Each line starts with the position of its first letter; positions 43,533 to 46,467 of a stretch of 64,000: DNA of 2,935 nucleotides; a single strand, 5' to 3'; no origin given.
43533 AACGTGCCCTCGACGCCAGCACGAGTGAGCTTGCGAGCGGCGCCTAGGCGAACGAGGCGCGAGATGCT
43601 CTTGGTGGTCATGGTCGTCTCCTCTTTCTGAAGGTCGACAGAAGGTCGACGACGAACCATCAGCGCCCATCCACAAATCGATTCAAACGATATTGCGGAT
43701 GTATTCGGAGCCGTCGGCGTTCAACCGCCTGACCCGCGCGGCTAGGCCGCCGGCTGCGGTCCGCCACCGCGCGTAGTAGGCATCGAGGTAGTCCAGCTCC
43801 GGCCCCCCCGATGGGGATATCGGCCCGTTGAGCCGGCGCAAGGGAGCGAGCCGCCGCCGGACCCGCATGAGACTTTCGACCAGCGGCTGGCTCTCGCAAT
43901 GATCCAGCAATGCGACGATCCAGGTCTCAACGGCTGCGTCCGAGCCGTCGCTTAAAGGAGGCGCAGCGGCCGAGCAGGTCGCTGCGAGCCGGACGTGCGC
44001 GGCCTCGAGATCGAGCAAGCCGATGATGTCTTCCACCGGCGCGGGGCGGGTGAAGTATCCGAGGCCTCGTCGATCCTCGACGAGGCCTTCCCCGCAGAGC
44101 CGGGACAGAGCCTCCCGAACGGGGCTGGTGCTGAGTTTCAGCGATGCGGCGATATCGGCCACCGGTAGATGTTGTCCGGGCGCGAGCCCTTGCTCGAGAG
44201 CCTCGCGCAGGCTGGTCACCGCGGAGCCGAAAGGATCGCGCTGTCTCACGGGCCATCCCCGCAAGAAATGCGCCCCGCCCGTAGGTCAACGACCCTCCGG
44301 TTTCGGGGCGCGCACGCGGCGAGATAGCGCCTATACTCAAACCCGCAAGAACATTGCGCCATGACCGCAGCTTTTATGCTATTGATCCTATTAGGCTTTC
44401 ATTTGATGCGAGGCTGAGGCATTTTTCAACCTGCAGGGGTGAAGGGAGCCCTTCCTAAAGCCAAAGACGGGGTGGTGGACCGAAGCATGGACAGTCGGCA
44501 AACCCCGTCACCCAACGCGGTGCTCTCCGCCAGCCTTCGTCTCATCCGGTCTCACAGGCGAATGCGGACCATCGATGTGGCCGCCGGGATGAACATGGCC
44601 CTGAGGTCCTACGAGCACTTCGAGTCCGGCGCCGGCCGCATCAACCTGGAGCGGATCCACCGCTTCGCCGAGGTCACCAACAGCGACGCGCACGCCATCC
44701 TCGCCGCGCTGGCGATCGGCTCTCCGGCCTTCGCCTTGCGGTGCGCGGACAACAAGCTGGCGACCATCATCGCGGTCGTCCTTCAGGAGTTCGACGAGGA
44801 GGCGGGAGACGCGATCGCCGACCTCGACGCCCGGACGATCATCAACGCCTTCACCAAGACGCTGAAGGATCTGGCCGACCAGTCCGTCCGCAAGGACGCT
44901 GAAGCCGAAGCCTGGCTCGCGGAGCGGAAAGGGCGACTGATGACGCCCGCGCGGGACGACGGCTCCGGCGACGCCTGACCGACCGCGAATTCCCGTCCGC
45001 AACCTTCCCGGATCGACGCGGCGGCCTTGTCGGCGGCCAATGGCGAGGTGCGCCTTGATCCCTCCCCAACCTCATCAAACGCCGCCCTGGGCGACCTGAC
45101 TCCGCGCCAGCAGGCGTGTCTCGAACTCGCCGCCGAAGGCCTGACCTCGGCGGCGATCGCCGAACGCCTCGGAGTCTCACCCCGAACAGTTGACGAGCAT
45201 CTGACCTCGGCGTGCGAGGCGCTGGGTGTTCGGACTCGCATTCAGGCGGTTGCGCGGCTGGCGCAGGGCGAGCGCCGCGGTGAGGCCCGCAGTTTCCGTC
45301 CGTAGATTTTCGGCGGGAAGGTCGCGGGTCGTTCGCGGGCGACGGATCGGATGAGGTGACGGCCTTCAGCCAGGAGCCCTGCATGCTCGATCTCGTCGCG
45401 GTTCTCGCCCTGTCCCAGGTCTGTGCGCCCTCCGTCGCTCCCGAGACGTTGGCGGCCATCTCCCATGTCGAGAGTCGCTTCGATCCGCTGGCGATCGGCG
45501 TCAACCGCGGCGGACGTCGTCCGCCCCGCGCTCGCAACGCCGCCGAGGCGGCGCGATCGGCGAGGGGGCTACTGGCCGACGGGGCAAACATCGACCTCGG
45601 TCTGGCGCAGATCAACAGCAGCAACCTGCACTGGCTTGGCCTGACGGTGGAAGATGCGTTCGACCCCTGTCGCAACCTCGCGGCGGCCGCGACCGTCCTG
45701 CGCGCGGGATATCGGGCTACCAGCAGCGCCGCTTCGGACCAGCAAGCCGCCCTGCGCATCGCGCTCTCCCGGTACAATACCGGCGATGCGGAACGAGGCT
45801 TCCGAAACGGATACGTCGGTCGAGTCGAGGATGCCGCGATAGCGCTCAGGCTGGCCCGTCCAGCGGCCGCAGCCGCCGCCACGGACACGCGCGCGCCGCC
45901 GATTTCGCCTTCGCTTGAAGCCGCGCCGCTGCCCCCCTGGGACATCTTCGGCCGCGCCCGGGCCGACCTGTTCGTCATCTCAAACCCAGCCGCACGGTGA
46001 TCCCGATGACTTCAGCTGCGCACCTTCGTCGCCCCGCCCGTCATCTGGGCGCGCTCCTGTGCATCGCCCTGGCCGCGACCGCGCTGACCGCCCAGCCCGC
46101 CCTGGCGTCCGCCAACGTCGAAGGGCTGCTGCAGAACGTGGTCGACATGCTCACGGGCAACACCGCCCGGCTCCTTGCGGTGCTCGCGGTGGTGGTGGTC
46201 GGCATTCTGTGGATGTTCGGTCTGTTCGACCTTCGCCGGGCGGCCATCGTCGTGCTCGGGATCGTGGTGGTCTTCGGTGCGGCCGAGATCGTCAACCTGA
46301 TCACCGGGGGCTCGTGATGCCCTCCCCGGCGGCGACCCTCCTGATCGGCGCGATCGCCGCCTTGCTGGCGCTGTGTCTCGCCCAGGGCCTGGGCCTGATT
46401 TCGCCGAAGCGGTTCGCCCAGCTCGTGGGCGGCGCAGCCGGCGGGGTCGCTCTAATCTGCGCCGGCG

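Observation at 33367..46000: Lasso peptide signalling module placed against the conjugation regulators: possible peptide control of ICE transfer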

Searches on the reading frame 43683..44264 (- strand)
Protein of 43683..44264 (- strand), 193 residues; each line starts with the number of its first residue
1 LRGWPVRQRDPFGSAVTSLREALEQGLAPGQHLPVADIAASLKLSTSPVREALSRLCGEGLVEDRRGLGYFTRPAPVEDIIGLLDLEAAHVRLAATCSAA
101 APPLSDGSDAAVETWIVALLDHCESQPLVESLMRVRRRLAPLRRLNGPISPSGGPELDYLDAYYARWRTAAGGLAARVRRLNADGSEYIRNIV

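Call 3: search_protein_families(library=pfam, proteins=[window:43683-44264:-], max_evalue=0.01)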
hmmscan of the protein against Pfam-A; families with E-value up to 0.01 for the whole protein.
window:43683-44264:- (193 aa): 2 families
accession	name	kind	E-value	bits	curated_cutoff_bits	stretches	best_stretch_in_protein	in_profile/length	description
PF00392.27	GntR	-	7.1e-11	42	27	1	17-70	7-62/64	Bacterial regulatory proteins, gntR family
PF13412.12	HTH_24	-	0.00022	21.2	21.9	1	33-63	18-48/48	Winged helix-turn-helix DNA-binding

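Call 53: search_protein_families(library=ncbifam, proteins=[window:43683-44264:-], max_evalue=0.1)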
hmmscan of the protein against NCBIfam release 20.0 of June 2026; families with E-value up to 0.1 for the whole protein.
window:43683-44264:- (193 aa): 20 families
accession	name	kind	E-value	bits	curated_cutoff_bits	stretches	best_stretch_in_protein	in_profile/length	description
TIGR03338.1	phnR_burk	equivalog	3.3e-07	30.1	271.5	1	21-88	23-90/212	phosphonate utilization associated transcriptional regulator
NF007741.0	PRK10421.1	equivalog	9.1e-06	25.2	311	1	24-74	22-73/262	transcriptional regulator LldR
NF052290.2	MocR_like_YczR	exception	0.00016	20.5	487.4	1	25-119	35-133/458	MocR-like transcription factor YczR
NF007588.0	PRK10225.1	equivalog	0.0003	20.2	442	1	18-72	17-73/257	Uxu operon transcriptional regulator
NF007001.0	PRK09464.1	equivalog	0.003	17.2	330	1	23-72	24-74/254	pyruvate dehydrogenase complex transcriptional repressor PdhR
NF052282.1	PLP_TF_PdxR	equivalog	0.0031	16.6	320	1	23-75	15-68/448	MocR-like pyridoxine biosynthesis transcription factor PdxR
TIGR03337.1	phnR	equivalog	0.0036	17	296.75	1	24-77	16-70/231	phosphonate utilization transcriptional regulator PhnR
TIGR02325.1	C_P_lyase_phnF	equivalog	0.0054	16.3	156.8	1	19-73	17-73/238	phosphonate metabolism transcriptional regulator PhnF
NF033788.1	HTH_metalloreg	subfamily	0.0063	16.3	55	1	27-66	20-59/77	metalloregulator ArsR/SmtB family transcription factor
NF008576.0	PRK11534.1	equivalog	0.0095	15.6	218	1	27-88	25-86/225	DNA-binding transcriptional regulator CsiR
TIGR02018.2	his_ut_repres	equivalog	0.0098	15.3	220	1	25-78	15-69/226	histidine utilization transcriptional repressor HutC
NF008504.0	PRK11414.1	equivalog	0.024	14.4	225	1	26-57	27-59/221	GntR family transcriptional regulator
NF052286.1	ecto_TF_EhuR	exception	0.034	12.7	480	1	12-77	13-80/458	MocR-like ectoine utilization transcription factor EhuR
NF008273.0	PRK11050.1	equivalog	0.051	13.2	153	1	35-69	57-91/156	manganese-binding transcriptional regulator MntR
NF008571.0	PRK11523.1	equivalog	0.053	12.9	396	1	17-70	15-70/258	transcriptional regulator ExuR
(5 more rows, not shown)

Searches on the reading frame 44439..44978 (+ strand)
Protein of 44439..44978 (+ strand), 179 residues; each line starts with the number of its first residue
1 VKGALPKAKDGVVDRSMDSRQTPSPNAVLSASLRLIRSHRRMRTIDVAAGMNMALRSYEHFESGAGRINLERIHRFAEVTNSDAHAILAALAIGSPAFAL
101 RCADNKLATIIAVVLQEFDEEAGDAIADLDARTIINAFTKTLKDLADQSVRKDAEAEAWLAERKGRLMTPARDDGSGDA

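Call 4: search_protein_families(library=pfam, proteins=[window:44439-44978:+], max_evalue=0.01)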
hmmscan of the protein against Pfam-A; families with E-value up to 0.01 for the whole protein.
window:44439-44978:+ (179 aa): 0 families

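Call 53: search_protein_families(library=ncbifam, proteins=[window:44439-44978:+], max_evalue=0.1)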
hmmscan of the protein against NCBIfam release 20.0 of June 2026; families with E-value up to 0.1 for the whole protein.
window:44439-44978:+ (179 aa): 1 family
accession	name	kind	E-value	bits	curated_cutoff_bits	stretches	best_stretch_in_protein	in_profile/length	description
NF041951.1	phage_RstR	subfamily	0.09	13.1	80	0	30-79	4-53/108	RstR family transcriptional repressor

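Call 55: search_solved_structures(query=window:44439-44978:+, max_evalue=10)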
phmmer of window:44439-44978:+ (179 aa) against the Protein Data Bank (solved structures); distinct sequences matched with E-value up to 10: 17.
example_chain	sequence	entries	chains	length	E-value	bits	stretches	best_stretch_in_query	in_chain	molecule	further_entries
6i37_A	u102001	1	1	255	4.5e-05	27.2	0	21-53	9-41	nv1Pizza6-AYW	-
6i38_A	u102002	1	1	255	5.2e-05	27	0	21-53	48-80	nv2Pizza6-AYW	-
6qsd_A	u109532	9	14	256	9e-05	26.2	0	21-53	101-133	Pizza6S | Pizza6-S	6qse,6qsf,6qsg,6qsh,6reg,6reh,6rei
6f0t_A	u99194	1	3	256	0.00011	25.9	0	21-53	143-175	Pizza6-SFW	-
6f0s_A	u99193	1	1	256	0.00019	25.1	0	21-53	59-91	Pizza6-SYW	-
6i3b_A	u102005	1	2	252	0.00037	24.2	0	21-53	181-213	cPizza6-AYW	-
6f0q_A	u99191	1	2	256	0.00041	24.1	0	21-53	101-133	Pizza6-AYW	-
6i3a_A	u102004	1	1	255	0.00084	23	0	21-53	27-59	v22Pizza6-AYW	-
6i39_A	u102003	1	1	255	0.00086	23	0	20-53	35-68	v31Pizza6-AYW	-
7zcj_A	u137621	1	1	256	0.002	21.9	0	21-53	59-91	Pizza6-TNH-TSH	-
6rej_A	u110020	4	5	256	0.0029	21.3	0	21-53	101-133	Pizza6-SH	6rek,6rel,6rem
3ww9_A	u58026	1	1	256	0.0078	19.9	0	21-53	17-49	pizza6 protein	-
7zqg_A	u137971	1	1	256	0.012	19.3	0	21-53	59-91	Pizza6-KSH-TSH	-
7zq2_A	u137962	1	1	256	0.012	19.3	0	21-53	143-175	Pizza6-RSH-TSH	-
7zpz_A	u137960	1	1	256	0.14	15.8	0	21-53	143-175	Pizza6-TSR-TSH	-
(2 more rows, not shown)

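Call 62: find_homologous_proteins(query=window:44439-44978:+, max_evalue=0.00001)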
Query window:44439-44978:+ (179 aa): 238 proteins with E <= 0.00001 among 606 candidates; the best 120 are listed.
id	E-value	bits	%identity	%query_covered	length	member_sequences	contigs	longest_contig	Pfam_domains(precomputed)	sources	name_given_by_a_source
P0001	6.2e-97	340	100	91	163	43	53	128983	-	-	-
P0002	9.5e-90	317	88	94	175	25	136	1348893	-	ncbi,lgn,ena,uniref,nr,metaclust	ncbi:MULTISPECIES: helix-turn-helix transcriptional regulator [Brevundimonas]|uniref:helix-turn-heli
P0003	7.2e-84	298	86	91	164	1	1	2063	-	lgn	-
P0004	2.9e-83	296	90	89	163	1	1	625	PF13560.13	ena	-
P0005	3.7e-83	296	89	89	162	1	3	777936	-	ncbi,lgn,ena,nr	nr:XRE family transcriptional regulator [uncultured Brevundimonas sp.]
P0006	5.1e-83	295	89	88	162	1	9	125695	-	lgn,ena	-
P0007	8.6e-82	291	85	91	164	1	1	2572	-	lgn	-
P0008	3.9e-81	289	86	89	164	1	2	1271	-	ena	-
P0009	9.6e-80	285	84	89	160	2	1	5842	-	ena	-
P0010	3.4e-79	283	85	89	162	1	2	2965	-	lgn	-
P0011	1.1e-77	278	79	92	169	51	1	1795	-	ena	-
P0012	5.4e-77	276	81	88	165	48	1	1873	-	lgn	-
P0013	1.2e-76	274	81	91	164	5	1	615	-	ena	-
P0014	3.0e-74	267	82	88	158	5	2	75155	PF13560.13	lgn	-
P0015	7.7e-73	262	79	88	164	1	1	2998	-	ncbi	-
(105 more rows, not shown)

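Call 78: search_dna_similar(query=P0001, collection=plasmids, mode=protein, max_evalue=1e-8, max_rows=40)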
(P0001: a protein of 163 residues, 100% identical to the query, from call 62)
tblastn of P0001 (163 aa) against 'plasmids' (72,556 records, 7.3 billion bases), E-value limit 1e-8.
Records with a match: 3; places in all: 3; records where one place covers at least 80% of the query: 3.
Best place of each record, by identity: <60% 3.
By first word of the organism name: Polymorphobacter 3.
By predicted mobility (MOB-suite, as given by PLSDB): non-mobilizable 3.
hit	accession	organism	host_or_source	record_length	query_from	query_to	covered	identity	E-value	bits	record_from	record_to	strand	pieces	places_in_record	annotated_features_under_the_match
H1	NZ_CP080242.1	Polymorphobacter sp. PAMC 29334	Megaspora,lichen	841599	12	151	86%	45.0%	8e-32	126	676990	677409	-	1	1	helix-turn-helix transcriptional regulator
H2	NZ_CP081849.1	Polymorphobacter megasporae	Megaspora,lichen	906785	12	151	86%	45.0%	9e-32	126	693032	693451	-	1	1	helix-turn-helix transcriptional regulator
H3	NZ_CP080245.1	Polymorphobacter sp. PAMC 29334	Megaspora,lichen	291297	12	151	86%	45.0%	8e-31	123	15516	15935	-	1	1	hypothetical protein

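Call 79: get_annotated_region(hit=H1, flank=14000)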
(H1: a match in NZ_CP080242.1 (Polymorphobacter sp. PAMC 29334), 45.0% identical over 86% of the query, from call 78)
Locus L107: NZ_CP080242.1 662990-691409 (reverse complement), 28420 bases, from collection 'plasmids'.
description: Polymorphobacter sp. PAMC 29334 plasmid p29334-1, complete sequence
organism: Polymorphobacter sp. PAMC 29334 (NCBI taxid 2862331)
taxonomy: Bacteria; Pseudomonadota; Alphaproteobacteria; Sphingomonadales; Sphingosinicellaceae; Polymorphobacter; Polymorphobacter sp. PAMC 29334
host: -; source: Megaspora,lichen; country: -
typing (MOB-suite, as given by PLSDB): non-mobilizable
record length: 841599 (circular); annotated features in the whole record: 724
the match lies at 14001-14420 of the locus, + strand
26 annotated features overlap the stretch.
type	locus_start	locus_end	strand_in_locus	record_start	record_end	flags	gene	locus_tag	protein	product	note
CDS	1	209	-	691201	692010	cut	-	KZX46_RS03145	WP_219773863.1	type-F conjugative transfer system secretin TraK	-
CDS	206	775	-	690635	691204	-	-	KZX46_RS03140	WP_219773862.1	type IV conjugative transfer system protein TraE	-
CDS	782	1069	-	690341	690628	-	traL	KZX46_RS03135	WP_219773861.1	type IV conjugative transfer system protein TraL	-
CDS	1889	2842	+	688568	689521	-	-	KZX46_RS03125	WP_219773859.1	HEPN domain-containing protein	-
CDS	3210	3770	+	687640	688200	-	-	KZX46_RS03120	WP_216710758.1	sigma-70 family RNA polymerase sigma factor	GO:0006352 - DNA-templated transcription initiation [Evidence IEA]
CDS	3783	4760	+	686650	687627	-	-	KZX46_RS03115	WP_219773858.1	FecR domain-containing protein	-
CDS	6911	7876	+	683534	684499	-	-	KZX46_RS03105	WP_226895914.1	TonB-dependent receptor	-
CDS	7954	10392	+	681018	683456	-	-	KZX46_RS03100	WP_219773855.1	prolyl oligopeptidase family serine peptidase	GO:0006508 - proteolysis [Evidence IEA]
CDS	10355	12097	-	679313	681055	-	-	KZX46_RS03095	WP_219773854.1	asparagine synthase C-terminal domain-containing protein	-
CDS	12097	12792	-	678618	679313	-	-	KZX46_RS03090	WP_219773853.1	lasso peptide biosynthesis B2 protein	-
CDS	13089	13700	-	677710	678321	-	-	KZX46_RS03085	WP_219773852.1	GntR family transcriptional regulator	GO:0006355 - regulation of DNA-templated transcription [Evidence IEA]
CDS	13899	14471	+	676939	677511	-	-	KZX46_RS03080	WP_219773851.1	helix-turn-helix transcriptional regulator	-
CDS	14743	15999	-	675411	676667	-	-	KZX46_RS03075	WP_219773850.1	GGDEF domain-containing protein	-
CDS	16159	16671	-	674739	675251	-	-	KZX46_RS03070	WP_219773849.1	hypothetical protein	-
CDS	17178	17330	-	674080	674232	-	-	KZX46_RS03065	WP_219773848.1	hypothetical protein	-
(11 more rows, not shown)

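Call 84: predict_structure(alignment_id=A2)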
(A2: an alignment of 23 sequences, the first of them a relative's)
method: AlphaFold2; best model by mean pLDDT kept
length: 163 residues; sequences in the alignment: 23
mean_pLDDT: 79.1   pTM: 0.57
mean pLDDT of the five models: 79.1, 65.4, 64.8, 61.7, 60.2
residues with pLDDT >= 90: 59; 70-90: 54; 50-70: 43; < 50: 7
segments of 3 or more residues with pLDDT < 50: 1-3
pLDDT, mean of each block of 10 residues (from residue 1): 68 96 96 97 93 94 92 88 80 60 63 65 77 79 77 54 45
secondary structure, 60 per line:
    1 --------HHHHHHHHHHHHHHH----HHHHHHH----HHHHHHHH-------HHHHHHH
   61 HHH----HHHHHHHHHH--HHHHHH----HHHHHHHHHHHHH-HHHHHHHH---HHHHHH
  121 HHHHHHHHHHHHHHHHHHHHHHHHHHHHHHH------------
elements in order: H9-23 H28-34 H39-46 H54-63 H68-77 H80-85 H90-102 H104-111 H115-151

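Call 87: fold_search(model_id=the predicted structure, library=pdb)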
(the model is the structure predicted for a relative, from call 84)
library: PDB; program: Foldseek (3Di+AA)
matches with E <= 10: 403; with E <= 0.001: 0
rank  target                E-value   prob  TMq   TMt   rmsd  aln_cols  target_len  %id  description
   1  3f51_F                7.0e-03  1.00  0.41  0.68   8.7        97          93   18  Crystal Structure of the clp gene regulator ClgR from Corynebacterium glutamicum (released 2008-11-18)
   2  3f52_A                7.3e-03  1.00  0.40  0.81   1.5        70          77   17  Crystal structure of the clp gene regulator ClgR from C. glutamicum (released 2008-11-18)
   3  3f51_D                9.0e-03  1.00  0.41  0.68   9.1        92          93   18  Crystal Structure of the clp gene regulator ClgR from Corynebacterium glutamicum (released 2008-11-18)
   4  3f51_A                9.9e-03  1.00  0.41  0.68   8.7        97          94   18  Crystal Structure of the clp gene regulator ClgR from Corynebacterium glutamicum (released 2008-11-18)
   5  2b5a_B                1.4e-02  1.00  0.37  0.76   1.6        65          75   17  C.BclI, Control Element of the BclI Restriction-Modification System (released 2006-01-03)
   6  3f51_B                1.6e-02  1.00  0.41  0.68   8.5        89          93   19  Crystal Structure of the clp gene regulator ClgR from Corynebacterium glutamicum (released 2008-11-18)
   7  2b5a_A                1.7e-02  1.00  0.37  0.75   1.6        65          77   17  C.BclI, Control Element of the BclI Restriction-Modification System (released 2006-01-03)
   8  3f51_E                1.8e-02  1.00  0.41  0.67   8.4        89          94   19  Crystal Structure of the clp gene regulator ClgR from Corynebacterium glutamicum (released 2008-11-18)
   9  6rnz_A                2.0e-02  1.00  0.35  0.81   1.5        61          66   30  Crystal structure of the N-terminal HTH DNA-binding domain of the essential repressor DdrO from radiation-resistant De (released 2019-10-09)
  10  3f52_E                2.3e-02  1.00  0.40  0.79   1.6        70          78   17  Crystal structure of the clp gene regulator ClgR from C. glutamicum (released 2008-11-18)
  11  2b5a_C                2.6e-02  1.00  0.37  0.75   1.6        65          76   17  C.BclI, Control Element of the BclI Restriction-Modification System (released 2006-01-03)
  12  3clc_B                3.8e-02  1.00  0.39  0.77   2.2        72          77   12  Crystal Structure of the Restriction-Modification Controller Protein C.Esp1396I Tetramer in Complex with its Natural 3 (released 2008-07-29)
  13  3g5g_D                3.8e-02  1.00  0.38  0.75   2.0        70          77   13  Crystal Structure of the Wild-Type Restriction-Modification Controller Protein C.Esp1396I (released 2009-08-25)
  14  2awi_A                3.8e-02  0.99  0.37  0.21  13.2       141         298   19  Structure of PrgX Y153C mutant (released 2005-12-06)
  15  2grm_C                4.0e-02  1.00  0.37  0.21  13.4       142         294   18  Crystal structure of PrgX/iCF10 complex (released 2007-04-03)
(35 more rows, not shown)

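Call 93: get_annotated_region(hit=H3, flank=15000)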
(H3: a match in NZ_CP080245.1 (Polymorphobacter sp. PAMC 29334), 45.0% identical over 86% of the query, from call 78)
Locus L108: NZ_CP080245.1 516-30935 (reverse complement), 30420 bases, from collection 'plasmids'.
description: Polymorphobacter sp. PAMC 29334 plasmid p29334-2, complete sequence
organism: Polymorphobacter sp. PAMC 29334 (NCBI taxid 2862331)
taxonomy: Bacteria; Pseudomonadota; Alphaproteobacteria; Sphingomonadales; Sphingosinicellaceae; Polymorphobacter; Polymorphobacter sp. PAMC 29334
host: -; source: Megaspora,lichen; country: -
typing (MOB-suite, as given by PLSDB): non-mobilizable
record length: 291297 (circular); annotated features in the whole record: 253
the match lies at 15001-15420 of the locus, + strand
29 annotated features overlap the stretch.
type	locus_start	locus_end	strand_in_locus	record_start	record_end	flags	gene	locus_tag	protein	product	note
CDS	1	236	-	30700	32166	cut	-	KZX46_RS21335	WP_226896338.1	TraB/VirB10 family protein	-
CDS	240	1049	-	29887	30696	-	-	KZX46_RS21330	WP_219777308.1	type-F conjugative transfer system secretin TraK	-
CDS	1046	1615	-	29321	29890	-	-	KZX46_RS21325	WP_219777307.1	type IV conjugative transfer system protein TraE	-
CDS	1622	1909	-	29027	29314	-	traL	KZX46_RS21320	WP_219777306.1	type IV conjugative transfer system protein TraL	-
CDS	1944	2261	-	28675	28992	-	-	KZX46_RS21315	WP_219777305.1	hypothetical protein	-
CDS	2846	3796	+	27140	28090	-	-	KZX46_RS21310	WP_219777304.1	HEPN domain-containing protein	-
CDS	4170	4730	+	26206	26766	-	-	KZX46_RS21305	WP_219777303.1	RNA polymerase sigma factor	GO:0006352 - DNA-templated transcription initiation [Evidence IEA]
CDS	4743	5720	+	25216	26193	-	-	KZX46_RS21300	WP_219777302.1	FecR domain-containing protein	-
CDS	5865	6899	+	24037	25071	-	-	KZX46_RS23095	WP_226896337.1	TonB-dependent receptor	GO:0055085 - transmembrane transport [Evidence IEA]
CDS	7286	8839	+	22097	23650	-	-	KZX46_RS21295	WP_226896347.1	TonB-dependent receptor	-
CDS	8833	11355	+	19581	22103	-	-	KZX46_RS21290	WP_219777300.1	prolyl oligopeptidase family serine peptidase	GO:0006508 - proteolysis [Evidence IEA]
CDS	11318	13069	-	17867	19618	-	-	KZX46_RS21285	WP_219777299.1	asparagine synthase C-terminal domain-containing protein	-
CDS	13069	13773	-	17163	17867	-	-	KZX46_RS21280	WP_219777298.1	lasso peptide biosynthesis B2 protein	-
CDS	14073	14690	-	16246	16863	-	-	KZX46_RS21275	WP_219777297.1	GntR family transcriptional regulator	GO:0006355 - regulation of DNA-templated transcription [Evidence IEA]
CDS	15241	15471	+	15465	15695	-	-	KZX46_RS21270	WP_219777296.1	hypothetical protein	-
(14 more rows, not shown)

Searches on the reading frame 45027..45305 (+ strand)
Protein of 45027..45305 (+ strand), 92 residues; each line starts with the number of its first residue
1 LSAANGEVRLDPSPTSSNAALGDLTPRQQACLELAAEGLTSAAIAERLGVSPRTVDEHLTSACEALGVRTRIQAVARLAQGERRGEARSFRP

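Call 4: search_protein_families(library=pfam, proteins=[window:45027-45305:+], max_evalue=0.01)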
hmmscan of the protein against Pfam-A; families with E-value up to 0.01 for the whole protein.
window:45027-45305:+ (92 aa): 17 families
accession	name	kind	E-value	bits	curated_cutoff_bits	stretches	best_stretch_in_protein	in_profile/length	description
PF00196.25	GerE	-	3.1e-13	49.6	23.5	1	24-76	3-55/57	Bacterial regulatory proteins, luxR family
PF08281.18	Sigma70_r4_2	-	8.6e-11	41.8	25.7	1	20-66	7-54/54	Sigma-70, region 4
PF13384.12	HTH_23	-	2.9e-08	33.7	24.6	1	29-56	8-35/50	Homeodomain-like domain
PF04545.22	Sigma70_r4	-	1.8e-06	27.8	24.1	1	20-66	1-48/50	Sigma-70, region 4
PF13518.12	HTH_28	-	1.3e-05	25.6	25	1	29-56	3-30/52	Helix-turn-helix domain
PF13551.12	HTH_29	-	2.3e-05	24.8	28.1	1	30-59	3-33/64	Winged helix-turn helix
PF04967.18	HTH_10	-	4.3e-05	23.7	23.1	1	40-64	25-49/53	HTH DNA binding domain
PF08279.18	HTH_11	-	7.6e-05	22.9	25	1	35-76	11-50/55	HTH domain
PF12840.13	HTH_20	-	0.0001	22.6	27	1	32-60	11-40/51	Helix-turn-helix domain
PF14493.12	HTH_40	-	0.00021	22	27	1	29-65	3-39/89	Helix-turn-helix domain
PF07638.17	Sigma70_ECF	-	0.0018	18.7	21.1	1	20-62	132-175/185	ECF sigma factor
PF13936.12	HTH_38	-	0.0019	18.3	27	1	33-58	15-40/44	Helix-turn-helix domain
PF13412.12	HTH_24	-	0.0034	17.4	21.9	1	37-59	16-38/48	Winged helix-turn-helix DNA-binding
PF13542.12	HTH_Tnp_ISL3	-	0.0047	16.8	27.4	1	28-55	17-43/51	Helix-turn-helix domain of transposase family ISL3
PF21476.4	PF0610-like_N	-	0.0071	17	33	0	26-60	2-36/50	PF0610-like, N-terminal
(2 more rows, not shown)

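Call 53: search_protein_families(library=ncbifam, proteins=[window:45027-45305:+], max_evalue=0.1)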
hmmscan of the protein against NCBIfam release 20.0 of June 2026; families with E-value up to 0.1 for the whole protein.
window:45027-45305:+ (92 aa): 38 families (the best 25 are shown)
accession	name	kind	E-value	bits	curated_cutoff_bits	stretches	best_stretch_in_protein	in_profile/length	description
NF050132.1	TransRegAbsR2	equivalog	9.3e-11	41.1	850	1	14-71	521-578/582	LuxR family transcriptional regulator AbsR2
NF041830.1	RR_TF_ErdR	exception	6.3e-10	39.1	390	1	16-80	143-207/213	response regulator transcription factor ErdR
TIGR03541.1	reg_near_HchA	equivalog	1.2e-09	38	215.6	1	18-77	166-225/232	PA1136 family autoinducer-binding transcriptional regulator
NF047403.1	TransRegVisR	equivalog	5.7e-09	35.7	300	1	24-77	159-212/220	transcriptional regulator VisR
TIGR03020.2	EpsA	equivalog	6.9e-09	35.7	170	1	13-80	180-247/247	XrtB/PEP-CTERM-associated transcriptional regulator EpsA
NF052366.1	photon_PedR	equivalog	3.3e-07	30.4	120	1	24-75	3-54/74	photosynthetic electron transport-dependent transcriptional regulator PedR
NF047402.1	TransRegVisN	equivalog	8.7e-07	28.4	250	1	23-76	185-238/246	transcriptional regulator VisN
TIGR02937.1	sigma70-ECF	superfamily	1.1e-06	28.4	42.9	1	18-66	112-161/165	sigma-70 family RNA polymerase sigma factor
TIGR02985.1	Sig70_bacteroi1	subfamily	2e-06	28.1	126.4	1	18-66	109-158/162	RNA polymerase sigma-70 factor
NF007935.0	PRK10651.1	equivalog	6.1e-06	25.6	250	1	15-80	147-212/216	two-component system response regulator NarL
NF007685.0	PRK10360.1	equivalog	2.5e-05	24.2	258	1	22-79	136-193/196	response regulator transcription factor UhpA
NF047785.1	respo_reg_MadR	equivalog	4.3e-05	22.9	300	1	20-76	145-201/209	MadR family response regulator transcription factor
NF041232.1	BagY_FevT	exception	4.5e-05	22.5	700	1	24-78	297-351/367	LuxR family transcriptional regulator BagY/FevT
NF052445.1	RespRegMctR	equivalog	9.7e-05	21.9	300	1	20-72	141-193/205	two-component system response regulator MctR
NF011896.0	PRK15369.1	equivalog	0.00013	21.7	242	1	22-67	148-193/211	two component system response regulator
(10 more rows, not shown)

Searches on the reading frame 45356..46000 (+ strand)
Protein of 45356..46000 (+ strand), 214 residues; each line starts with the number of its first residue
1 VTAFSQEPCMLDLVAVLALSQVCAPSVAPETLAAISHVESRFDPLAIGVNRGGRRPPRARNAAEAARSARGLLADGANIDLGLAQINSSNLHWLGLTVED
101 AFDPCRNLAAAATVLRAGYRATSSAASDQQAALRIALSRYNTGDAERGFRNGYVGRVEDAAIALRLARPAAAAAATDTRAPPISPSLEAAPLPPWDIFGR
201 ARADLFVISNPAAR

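Call 4: search_protein_families(library=pfam, proteins=[window:45356-46000:+], max_evalue=0.01)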
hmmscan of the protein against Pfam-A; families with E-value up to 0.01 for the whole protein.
window:45356-46000:+ (214 aa): 1 family
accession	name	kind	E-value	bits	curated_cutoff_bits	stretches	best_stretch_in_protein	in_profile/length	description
PF01464.25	SLT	-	4e-13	49.4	21.3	1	23-159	8-113/117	Transglycosylase SLT domain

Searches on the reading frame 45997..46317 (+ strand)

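Call 4: search_protein_families(library=pfam, proteins=[window:45997-46317:+], max_evalue=0.01)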
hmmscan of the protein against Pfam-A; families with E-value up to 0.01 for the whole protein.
window:45997-46317:+ (106 aa): 1 family
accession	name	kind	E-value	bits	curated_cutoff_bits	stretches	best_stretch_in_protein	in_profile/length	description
PF04956.18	TrbC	-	2.8e-23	82.4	27.9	1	14-102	7-98/98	TrbC/VIRB2 pilin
